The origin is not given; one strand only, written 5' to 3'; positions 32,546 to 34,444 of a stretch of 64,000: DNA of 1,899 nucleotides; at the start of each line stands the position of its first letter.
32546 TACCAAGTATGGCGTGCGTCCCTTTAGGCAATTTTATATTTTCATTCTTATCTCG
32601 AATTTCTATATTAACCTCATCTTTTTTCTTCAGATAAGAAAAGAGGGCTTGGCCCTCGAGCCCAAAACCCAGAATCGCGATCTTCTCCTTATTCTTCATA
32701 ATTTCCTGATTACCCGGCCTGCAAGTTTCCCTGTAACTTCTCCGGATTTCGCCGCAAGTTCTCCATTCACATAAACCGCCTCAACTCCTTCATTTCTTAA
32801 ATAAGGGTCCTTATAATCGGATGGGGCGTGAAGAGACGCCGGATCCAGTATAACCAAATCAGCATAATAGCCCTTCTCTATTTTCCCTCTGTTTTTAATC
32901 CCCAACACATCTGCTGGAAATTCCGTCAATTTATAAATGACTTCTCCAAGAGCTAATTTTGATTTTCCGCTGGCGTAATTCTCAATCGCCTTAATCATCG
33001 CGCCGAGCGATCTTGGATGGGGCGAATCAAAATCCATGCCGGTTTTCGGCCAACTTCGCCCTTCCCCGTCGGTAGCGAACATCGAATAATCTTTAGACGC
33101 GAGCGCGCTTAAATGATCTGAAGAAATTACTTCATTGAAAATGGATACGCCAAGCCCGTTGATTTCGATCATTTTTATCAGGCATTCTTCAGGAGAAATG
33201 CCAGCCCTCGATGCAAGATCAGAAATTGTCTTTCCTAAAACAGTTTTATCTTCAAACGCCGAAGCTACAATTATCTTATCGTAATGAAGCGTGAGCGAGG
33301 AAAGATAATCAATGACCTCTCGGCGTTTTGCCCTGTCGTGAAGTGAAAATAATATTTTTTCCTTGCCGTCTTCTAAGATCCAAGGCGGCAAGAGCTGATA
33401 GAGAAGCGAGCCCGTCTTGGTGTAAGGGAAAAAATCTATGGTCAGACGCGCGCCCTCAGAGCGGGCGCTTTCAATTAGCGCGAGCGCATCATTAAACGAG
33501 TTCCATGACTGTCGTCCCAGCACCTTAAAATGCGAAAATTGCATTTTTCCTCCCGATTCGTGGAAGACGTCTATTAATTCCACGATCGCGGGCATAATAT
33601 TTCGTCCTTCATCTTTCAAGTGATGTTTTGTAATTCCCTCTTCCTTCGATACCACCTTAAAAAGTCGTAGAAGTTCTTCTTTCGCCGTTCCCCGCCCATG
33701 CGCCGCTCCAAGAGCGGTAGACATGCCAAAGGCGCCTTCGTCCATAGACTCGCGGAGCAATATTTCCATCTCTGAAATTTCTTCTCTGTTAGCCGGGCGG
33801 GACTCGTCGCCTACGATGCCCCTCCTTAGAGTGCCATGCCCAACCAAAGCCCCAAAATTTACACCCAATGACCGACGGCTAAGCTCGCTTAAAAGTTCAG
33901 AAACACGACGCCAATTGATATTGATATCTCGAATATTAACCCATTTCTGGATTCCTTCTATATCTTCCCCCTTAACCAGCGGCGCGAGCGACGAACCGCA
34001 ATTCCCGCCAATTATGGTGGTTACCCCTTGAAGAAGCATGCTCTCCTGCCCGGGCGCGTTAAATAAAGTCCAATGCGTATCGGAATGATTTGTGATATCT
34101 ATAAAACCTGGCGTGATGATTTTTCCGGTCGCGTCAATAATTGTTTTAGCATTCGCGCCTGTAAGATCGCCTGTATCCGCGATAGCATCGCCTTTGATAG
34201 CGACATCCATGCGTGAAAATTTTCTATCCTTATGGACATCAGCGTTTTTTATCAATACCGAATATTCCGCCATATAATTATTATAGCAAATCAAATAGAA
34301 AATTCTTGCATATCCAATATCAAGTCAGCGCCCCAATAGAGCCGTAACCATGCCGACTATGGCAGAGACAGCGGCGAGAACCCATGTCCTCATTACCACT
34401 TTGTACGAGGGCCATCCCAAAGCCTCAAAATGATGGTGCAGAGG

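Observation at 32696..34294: D-aminoacylase gene embedded in the dcw cluster between mraY and murD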

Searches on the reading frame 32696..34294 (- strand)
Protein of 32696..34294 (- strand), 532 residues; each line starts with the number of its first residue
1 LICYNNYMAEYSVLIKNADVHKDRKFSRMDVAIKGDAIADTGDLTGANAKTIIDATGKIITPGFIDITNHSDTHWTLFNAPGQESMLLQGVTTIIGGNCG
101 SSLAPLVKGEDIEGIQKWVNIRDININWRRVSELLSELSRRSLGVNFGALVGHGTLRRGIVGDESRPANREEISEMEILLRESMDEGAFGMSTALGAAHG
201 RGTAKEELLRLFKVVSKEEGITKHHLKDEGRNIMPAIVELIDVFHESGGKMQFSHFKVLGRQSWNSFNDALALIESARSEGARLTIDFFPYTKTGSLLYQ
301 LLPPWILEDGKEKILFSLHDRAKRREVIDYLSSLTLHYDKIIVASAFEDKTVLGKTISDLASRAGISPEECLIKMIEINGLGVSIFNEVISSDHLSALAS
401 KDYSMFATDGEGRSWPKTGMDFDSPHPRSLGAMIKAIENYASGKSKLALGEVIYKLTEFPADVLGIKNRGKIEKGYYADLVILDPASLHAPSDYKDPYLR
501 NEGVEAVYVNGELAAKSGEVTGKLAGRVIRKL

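Call 4: search_protein_families(library=pfam, proteins=[window:32696-34294:-])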
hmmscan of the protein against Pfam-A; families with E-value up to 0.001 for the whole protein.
window:32696-34294:- (532 aa): 2 families
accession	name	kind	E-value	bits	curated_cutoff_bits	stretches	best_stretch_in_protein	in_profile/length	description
PF07969.17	Amidohydro_3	-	3.2e-24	86.7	29.7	2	52-211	2-160/472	Amidohydrolase family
PF01979.26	Amidohydro_1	-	1.1e-13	51.6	25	1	396-512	237-343/345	Amidohydrolase family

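Call 5: search_protein_families(library=ncbifam, proteins=[window:32696-34294:-])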
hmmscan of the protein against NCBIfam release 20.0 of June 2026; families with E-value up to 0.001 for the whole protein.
window:32696-34294:- (532 aa): 54 families (the best 25 are shown)
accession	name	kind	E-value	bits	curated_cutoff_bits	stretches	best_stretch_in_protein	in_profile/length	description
NF006560.0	PRK09061.1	subfamily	2.3e-42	145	340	3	389-531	372-513/517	amidohydrolase family protein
NF006689.0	PRK09237.1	equivalog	2e-15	56.3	371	1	10-100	2-96/383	amidohydrolase/deacetylase family metallohydrolase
NF006688.0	PRK09236.1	equivalog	5.3e-14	51.9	535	2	431-489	334-390/444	dihydroorotase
NF004839.0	PRK06189.1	equivalog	8.1e-14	51.1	631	1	11-94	3-89/451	allantoinase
TIGR03583.1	EF_0837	hypoth_equivalog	4.5e-13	49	432.15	1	13-100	3-89/365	amidohydrolase/deacetylase family metallohydrolase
NF006559.0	PRK09060.1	equivalog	1.7e-12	46.4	482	1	9-70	3-64/444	dihydroorotase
TIGR03178.1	allantoinase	equivalog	9e-12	44.5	357.85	1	13-95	2-87/441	allantoinase AllB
NF011990.0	PRK15446.2-6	subfamily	1.1e-11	44.1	233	2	432-516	312-384/390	alpha-D-ribose 1-methylphosphonate 5-triphosphate diphosphatase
TIGR00857.1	pyrC_multi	subfamily_domain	1.4e-11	44.1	279.05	2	25-71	2-48/412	dihydroorotase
TIGR02318.1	phosphono_phnM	equivalog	4.7e-11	42.2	390.55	1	432-485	305-358/376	phosphonate metabolism protein PhnM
NF002668.0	PRK02382.1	equivalog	5.4e-11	41.8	452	1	444-488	331-375/436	dihydroorotase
NF009060.0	PRK12394.1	equivalog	1e-10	41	442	1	14-97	6-91/381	metallo-dependent hydrolase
NF004995.0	PRK06380.1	subfamily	1.1e-10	41.1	567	1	12-70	2-62/418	metal-dependent hydrolase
NF006845.0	PRK09357.2-6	equivalog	3.7e-10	39.1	728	1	12-70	2-63/428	dihydroorotase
NF006837.0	PRK09357.1-2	equivalog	5.7e-10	38.3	575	1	13-70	3-62/428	dihydroorotase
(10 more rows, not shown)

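Call 6: search_solved_structures(query=window:32696-34294:-, max_evalue=0.001, show_alignments=3)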
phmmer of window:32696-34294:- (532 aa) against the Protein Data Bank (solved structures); distinct sequences matched with E-value up to 0.001: 21.
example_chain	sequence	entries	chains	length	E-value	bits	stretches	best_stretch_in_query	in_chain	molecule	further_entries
1m7j_A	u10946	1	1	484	3.1e-58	200.8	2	29-300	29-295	D-aminoacylase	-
1rjq_A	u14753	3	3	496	3.1e-58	200.8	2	29-299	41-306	D-aminoacylase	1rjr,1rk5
1rjp_A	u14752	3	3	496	3.4e-58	200.7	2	29-300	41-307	D-aminoacylase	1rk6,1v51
1v4y_A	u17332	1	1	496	8.3e-57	196.1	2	29-300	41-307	D-aminoacylase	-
9g5m_A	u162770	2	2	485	1.6e-50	175.3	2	28-298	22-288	Amidohydrolase family protein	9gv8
9kb1_A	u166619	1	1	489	1.2e-43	152.7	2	28-298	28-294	PpOngB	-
9kb3_A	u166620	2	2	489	1.9e-43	152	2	28-298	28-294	Carbohydrate de-N-acetylated protein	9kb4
3gip_A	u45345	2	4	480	6.4e-42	147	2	28-298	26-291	N-acyl-D-glutamate deacylase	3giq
3e74_A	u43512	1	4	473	2.7e-08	36.1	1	8-95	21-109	Allantoinase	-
8hfd_A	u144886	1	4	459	6.3e-08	34.8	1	11-95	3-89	Allantoinase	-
8je0_A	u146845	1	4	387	1.2e-06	30.6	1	12-97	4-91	Amidase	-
4cqb_A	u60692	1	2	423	1.4e-05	27.1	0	9-76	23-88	N-ISOPROPYLAMMELIDE ISOPROPYL AMIDOHYDROLASE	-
4cqc_A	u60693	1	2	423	1.4e-05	27.1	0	9-76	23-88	N-ISOPROPYLAMMELIDE ISOPROPYL AMIDOHYDROLASE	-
5akq_A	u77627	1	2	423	1.4e-05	27.1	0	9-76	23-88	N-ISOPROPYLAMMELIDE ISOPROPYL AMIDOHYDROLASE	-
4cqd_A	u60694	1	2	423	1.6e-05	26.9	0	9-76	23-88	N-ISOPROPYLAMMELIDE ISOPROPYL AMIDOHYDROLASE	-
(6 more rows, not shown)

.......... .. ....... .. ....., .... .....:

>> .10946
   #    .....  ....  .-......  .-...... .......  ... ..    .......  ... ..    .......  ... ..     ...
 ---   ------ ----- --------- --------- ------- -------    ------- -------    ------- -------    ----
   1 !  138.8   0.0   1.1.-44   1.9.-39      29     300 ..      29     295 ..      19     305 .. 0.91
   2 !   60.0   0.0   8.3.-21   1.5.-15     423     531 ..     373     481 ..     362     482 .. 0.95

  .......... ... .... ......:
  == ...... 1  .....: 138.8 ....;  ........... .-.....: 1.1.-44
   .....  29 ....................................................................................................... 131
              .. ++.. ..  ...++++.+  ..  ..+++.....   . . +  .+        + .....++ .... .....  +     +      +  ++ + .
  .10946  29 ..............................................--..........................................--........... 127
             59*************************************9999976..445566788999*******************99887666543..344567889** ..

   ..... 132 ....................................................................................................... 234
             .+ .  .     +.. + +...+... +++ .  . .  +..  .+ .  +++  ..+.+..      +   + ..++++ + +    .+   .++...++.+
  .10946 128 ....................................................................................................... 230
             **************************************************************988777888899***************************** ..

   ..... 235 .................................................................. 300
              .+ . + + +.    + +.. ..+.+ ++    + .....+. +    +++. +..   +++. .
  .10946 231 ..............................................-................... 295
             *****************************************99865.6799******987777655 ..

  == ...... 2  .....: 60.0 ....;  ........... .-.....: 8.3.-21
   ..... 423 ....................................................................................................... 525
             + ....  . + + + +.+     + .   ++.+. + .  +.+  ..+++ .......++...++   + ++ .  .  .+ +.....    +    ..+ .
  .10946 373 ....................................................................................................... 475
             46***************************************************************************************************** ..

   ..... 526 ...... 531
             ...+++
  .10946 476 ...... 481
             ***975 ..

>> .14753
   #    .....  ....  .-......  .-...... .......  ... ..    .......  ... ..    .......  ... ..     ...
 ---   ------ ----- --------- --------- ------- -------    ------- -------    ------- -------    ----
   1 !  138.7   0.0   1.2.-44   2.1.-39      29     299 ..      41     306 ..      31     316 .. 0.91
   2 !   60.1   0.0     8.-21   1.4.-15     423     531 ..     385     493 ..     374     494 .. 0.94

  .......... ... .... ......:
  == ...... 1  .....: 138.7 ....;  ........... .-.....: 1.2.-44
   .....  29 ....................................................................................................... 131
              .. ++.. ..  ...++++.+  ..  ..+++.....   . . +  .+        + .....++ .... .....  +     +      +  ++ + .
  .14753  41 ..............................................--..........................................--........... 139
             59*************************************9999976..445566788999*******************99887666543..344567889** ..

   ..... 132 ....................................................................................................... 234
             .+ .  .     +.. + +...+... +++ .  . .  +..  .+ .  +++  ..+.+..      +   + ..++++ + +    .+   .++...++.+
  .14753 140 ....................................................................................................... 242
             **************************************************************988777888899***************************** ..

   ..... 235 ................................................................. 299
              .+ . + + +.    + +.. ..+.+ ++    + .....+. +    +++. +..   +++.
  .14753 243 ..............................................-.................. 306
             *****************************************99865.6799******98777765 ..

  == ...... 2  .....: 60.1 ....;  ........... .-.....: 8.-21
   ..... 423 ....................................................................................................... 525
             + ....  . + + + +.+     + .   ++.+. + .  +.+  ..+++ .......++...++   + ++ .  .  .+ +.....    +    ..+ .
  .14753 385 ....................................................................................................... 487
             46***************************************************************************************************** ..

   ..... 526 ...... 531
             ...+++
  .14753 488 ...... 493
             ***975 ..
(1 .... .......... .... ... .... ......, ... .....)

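Call 10: find_homologous_proteins(query=window:32696-34273:-, max_evalue=1e-10)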
Query window:32696-34273:- (525 aa): 2115 proteins with E <= 1e-10 among 8000 candidates; the best 120 are listed.
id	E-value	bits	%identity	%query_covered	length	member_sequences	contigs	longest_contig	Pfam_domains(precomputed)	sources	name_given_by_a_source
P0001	0.0e+0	1170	100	100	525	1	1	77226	PF07969.18,PF01979.27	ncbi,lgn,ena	-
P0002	2.8e-205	701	59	100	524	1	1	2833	PF07969.18,PF01979.27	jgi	jgi:N-acyl-D-aspartate/D-glutamate deacylase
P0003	5.1e-198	677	57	100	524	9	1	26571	PF07969.18,PF01979.27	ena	-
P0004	8.0e-196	670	56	99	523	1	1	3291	PF07969.18,PF01979.27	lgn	-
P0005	9.4e-195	666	56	100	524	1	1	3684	PF07969.18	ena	-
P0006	3.5e-194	664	55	100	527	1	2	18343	PF07969.18,PF01979.27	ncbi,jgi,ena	-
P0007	1.4e-193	662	55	100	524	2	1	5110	PF07969.18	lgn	-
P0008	9.9e-192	656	55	99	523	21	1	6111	PF07969.18,PF01979.27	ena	-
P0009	1.4e-191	656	53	100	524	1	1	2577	PF07969.18,PF01979.27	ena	-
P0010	1.6e-191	655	56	100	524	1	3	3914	PF07969.18,PF01979.27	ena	-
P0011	3.7e-191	654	53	100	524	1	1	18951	PF07969.18,PF01979.27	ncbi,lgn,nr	ncbi:MAG: amidohydrolase family protein [bacterium]|nr:amidohydrolase family protein [bacterium]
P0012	7.9e-191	653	55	100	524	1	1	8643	PF07969.18,PF01979.27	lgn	-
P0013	3.2e-190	651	55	100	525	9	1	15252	PF07969.18,PF01979.27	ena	-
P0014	1.1e-189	649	55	99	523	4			PF07969.18,PF01979.27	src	-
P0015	5.4e-189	647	55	100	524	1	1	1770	PF07969.18,PF01979.27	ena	-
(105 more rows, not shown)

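Call 11: find_encoding_contigs(protein=window:32696-34273:-, flank=10000, max_places=6)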
Protein window:32696-34273:- (525 aa): 2 contigs read that carry it; 1 place shown.
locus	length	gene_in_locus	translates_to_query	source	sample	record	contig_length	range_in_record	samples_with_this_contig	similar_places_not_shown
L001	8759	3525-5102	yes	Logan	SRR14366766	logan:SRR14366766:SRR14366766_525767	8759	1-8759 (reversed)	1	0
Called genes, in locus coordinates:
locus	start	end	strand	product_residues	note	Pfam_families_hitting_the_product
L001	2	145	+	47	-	?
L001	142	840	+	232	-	PF02616:SMC_ScpA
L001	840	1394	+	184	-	PF04079:SMC_ScpB, PF12802:MarR_2 (faint)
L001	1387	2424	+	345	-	PF00768:Peptidase_S11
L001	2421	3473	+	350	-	PF00953:Glycos_transf_4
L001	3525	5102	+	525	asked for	PF07969:Amidohydro_3, PF01979:Amidohydro_1, PF07969:Amidohydro_3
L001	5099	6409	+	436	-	PF21799:MurD-like_N (weak), PF08245:Mur_ligase_M, PF02875:Mur_ligase_C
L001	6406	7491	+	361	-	PF01098:FTSW_RODA_SPOVE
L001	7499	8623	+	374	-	PF03033:Glyco_transf_28, PF04101:Glyco_tran_28_C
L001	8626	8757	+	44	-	?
